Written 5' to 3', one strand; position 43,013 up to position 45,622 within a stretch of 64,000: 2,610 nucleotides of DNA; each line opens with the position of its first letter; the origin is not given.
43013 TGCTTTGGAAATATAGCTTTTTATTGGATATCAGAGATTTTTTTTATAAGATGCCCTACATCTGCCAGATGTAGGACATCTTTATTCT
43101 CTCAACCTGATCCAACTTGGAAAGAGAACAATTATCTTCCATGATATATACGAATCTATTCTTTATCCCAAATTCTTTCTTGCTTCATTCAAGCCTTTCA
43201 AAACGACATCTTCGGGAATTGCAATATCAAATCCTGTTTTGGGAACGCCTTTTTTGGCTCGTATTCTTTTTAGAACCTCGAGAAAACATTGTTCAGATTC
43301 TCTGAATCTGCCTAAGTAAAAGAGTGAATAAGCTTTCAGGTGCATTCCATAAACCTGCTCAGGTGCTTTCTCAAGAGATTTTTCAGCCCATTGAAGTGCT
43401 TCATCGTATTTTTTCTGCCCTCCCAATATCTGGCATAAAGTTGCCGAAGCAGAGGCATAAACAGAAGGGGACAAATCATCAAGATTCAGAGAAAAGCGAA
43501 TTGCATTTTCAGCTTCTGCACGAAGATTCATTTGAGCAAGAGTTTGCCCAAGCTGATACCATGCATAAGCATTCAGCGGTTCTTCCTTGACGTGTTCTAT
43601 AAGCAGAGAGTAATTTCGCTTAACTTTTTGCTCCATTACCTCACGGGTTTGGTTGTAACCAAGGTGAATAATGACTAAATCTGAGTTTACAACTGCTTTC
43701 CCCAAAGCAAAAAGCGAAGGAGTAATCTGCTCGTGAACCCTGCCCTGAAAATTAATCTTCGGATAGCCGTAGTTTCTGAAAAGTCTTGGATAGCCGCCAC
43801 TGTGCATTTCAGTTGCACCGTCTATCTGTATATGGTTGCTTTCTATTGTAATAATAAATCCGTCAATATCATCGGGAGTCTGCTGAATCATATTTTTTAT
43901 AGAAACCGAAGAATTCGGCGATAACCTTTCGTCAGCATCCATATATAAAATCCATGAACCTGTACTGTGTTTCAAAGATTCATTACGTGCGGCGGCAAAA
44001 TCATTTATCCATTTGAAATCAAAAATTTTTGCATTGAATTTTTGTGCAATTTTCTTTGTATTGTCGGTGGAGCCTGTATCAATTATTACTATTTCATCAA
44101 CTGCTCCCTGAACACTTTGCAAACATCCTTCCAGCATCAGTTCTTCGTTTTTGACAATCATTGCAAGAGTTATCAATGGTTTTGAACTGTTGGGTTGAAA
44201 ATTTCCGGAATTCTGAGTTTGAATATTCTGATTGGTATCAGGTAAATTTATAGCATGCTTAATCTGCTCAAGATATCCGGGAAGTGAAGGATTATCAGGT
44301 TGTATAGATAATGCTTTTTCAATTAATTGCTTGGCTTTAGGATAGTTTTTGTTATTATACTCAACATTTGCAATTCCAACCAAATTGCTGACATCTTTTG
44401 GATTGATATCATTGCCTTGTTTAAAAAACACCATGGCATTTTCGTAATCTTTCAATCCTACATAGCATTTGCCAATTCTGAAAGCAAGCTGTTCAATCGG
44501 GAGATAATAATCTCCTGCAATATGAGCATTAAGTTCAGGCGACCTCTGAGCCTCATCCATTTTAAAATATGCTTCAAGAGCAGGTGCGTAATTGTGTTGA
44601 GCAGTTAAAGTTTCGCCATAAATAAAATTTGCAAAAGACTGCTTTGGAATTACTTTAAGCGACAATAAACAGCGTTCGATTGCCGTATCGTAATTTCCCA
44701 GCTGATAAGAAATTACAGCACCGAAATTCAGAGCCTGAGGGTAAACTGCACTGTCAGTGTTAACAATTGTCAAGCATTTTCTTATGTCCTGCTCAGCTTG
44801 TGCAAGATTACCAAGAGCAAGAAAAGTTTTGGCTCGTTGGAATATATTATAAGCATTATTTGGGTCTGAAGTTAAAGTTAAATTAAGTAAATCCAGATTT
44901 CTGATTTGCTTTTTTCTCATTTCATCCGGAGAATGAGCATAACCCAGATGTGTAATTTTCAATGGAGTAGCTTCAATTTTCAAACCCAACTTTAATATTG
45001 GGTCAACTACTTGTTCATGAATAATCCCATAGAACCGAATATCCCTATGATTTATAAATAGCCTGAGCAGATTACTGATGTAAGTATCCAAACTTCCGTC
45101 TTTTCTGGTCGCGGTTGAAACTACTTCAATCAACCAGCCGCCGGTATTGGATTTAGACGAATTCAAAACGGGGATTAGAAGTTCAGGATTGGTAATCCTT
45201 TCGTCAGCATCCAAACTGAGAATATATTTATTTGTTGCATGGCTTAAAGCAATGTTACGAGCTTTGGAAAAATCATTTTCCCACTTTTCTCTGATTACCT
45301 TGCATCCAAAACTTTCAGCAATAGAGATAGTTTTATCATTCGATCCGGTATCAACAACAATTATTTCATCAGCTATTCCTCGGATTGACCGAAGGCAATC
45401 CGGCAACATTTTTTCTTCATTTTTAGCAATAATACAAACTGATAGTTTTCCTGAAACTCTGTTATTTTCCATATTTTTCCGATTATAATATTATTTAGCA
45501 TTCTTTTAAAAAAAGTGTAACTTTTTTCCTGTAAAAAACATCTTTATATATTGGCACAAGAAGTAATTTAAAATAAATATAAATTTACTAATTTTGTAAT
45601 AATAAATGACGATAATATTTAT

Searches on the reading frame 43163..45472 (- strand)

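Call 59: search_protein_families(library=pfam, proteins=[window:43163-45472:-], max_evalue=0.00001)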
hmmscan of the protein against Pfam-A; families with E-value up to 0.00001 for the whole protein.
window:43163-45472:- (769 aa): 15 families
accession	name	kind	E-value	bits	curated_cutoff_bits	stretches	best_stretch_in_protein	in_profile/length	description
PF00535.33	Glycos_transf_2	-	1e-44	152.9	23.3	2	11-95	1-93/168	Glycosyl transferase family 2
PF07719.23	TPR_2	-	8.5e-22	75.9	27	0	366-394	6-34/34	Tetratricopeptide repeat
PF00515.34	TPR_1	-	3.4e-20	71.4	27.8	0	366-394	6-34/34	Tetratricopeptide repeat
PF13181.12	TPR_8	-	1e-18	66.3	25.7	0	330-360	4-34/34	Tetratricopeptide repeat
PF13424.12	TPR_12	-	2.1e-13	50.7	30.1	0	678-709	8-38/77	Tetratricopeptide repeat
PF13704.12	Glyco_tranf_2_4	-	6.6e-13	49.4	27.5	0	17-96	1-87/98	Glycosyl transferase family 2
PF23914.1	TPR_CcmH_CycH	-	2.1e-12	47.6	42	1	624-739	39-153/158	Cytochrome c-type biogenesis protein H TPR domain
PF14559.12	TPR_19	-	3.5e-12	46.9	25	0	340-395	4-59/68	Tetratricopeptide repeat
PF13428.12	TPR_14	-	1.8e-11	43.9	23.5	0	366-396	6-36/44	Tetratricopeptide repeat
PF12895.13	ANAPC3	-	1.1e-10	42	27.2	0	678-731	28-80/82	Anaphase-promoting complex, cyclosome, subunit 3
PF13431.12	TPR_17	-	6.9e-10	38.8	24.4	0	200-228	6-34/34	Tetratricopeptide repeat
PF13374.12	TPR_10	-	4.6e-08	33.3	27.5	0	682-701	11-30/42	Tetratricopeptide repeat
PF10111.15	Glyco_tranf_2_2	-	7e-08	32.7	27.3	0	12-95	4-96/276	Glycosyltransferase like family 2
PF13432.12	TPR_16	-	1e-07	32.7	32.7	0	212-266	2-52/65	Tetratricopeptide repeat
PF14853.12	Fis1_TPR_C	-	8.7e-06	26.3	25.3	0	371-395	11-35/53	Fis1 C-terminal tetratricopeptide repeat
